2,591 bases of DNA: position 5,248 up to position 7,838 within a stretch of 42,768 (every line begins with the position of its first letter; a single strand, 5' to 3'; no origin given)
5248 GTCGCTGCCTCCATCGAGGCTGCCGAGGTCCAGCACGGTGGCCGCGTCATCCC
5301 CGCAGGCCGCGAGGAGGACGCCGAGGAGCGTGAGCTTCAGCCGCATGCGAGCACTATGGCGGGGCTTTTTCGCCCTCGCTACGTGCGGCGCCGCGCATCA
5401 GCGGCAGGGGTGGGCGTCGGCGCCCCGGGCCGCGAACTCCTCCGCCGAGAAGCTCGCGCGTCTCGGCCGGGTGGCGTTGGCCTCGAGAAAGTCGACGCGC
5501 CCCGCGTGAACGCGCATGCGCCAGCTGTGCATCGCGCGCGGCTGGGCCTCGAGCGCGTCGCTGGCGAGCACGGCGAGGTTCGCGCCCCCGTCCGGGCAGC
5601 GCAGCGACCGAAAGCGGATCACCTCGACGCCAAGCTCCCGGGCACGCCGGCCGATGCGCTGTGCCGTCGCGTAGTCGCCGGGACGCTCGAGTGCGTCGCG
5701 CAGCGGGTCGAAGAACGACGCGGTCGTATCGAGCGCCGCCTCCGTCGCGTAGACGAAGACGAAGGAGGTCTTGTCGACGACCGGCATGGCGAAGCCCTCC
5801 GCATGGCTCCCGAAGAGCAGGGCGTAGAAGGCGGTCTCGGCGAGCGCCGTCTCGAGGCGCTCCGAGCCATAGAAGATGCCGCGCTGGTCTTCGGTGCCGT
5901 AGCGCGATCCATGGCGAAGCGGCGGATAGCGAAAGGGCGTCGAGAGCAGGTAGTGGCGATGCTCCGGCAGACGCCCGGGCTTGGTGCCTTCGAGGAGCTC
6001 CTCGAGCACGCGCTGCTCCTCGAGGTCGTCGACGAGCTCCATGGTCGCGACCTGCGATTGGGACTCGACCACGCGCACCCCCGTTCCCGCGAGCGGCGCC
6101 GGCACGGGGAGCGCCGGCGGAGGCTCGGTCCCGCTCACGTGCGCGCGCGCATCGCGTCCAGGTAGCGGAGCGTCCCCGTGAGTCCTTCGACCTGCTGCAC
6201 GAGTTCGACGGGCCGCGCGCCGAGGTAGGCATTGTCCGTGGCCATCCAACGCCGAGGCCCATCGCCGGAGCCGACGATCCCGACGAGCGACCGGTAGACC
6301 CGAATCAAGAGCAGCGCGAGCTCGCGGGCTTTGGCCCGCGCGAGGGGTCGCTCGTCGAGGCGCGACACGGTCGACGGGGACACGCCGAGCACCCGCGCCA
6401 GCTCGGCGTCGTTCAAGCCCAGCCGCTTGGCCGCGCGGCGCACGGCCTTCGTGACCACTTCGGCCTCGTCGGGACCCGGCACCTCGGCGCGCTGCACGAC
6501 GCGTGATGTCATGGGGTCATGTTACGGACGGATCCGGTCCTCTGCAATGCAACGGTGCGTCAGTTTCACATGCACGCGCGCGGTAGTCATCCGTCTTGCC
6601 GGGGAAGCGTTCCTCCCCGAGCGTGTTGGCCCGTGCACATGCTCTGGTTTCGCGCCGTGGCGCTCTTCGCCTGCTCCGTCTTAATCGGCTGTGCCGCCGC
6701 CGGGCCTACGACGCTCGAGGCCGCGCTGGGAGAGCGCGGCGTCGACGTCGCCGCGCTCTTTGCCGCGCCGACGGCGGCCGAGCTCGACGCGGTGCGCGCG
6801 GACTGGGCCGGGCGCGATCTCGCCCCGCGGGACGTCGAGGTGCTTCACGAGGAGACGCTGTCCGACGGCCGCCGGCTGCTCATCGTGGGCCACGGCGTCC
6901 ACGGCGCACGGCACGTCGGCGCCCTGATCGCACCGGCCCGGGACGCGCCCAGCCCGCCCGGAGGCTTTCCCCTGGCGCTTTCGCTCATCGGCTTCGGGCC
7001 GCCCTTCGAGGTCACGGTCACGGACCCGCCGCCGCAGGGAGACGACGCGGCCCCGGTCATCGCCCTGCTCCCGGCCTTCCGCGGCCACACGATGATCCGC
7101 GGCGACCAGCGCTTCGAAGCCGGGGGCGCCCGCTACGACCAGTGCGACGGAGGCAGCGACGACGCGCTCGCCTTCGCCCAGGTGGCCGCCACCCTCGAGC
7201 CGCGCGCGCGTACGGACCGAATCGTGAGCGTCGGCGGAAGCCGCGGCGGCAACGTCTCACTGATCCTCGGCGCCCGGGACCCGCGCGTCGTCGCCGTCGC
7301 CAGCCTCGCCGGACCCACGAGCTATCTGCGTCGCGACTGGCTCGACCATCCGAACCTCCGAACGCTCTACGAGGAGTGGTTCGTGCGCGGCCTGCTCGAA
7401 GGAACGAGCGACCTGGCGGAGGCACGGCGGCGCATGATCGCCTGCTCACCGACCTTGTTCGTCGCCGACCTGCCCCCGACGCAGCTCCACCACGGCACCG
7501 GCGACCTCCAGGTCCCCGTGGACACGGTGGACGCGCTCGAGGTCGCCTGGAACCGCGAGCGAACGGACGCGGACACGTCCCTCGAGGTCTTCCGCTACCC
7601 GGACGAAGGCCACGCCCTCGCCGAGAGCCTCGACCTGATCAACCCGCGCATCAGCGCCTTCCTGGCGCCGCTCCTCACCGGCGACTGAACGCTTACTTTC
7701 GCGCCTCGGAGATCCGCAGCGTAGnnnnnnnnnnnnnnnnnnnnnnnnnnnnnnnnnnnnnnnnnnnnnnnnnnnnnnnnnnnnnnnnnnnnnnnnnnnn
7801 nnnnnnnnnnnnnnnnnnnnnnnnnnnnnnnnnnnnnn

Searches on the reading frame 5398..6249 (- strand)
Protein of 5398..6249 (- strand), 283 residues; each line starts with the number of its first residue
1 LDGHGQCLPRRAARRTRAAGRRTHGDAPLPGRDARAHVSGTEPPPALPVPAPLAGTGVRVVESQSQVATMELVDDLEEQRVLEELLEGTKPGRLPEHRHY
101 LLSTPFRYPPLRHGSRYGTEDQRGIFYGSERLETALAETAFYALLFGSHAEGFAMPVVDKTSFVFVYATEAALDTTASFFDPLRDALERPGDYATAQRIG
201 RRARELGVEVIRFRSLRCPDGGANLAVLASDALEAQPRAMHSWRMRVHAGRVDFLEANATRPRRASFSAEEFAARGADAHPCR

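Call 31: search_protein_families(library=pfam, proteins=[window:5398-6249:-])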
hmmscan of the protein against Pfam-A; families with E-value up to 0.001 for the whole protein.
window:5398-6249:- (283 aa): 1 family
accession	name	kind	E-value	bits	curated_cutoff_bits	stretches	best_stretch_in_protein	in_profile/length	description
PF08808.17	RES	-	1.2e-23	84.3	23.2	1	93-246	4-155/157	RES domain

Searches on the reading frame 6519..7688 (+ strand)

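Call 31: search_protein_families(library=pfam, proteins=[window:6519-7688:+])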
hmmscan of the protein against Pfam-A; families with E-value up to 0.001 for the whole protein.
window:6519-7688:+ (389 aa): 1 family
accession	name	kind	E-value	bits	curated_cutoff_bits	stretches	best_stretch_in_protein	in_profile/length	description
PF00326.27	Peptidase_S9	-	2.5e-08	34.1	22.6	1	206-368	38-190/213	Prolyl oligopeptidase family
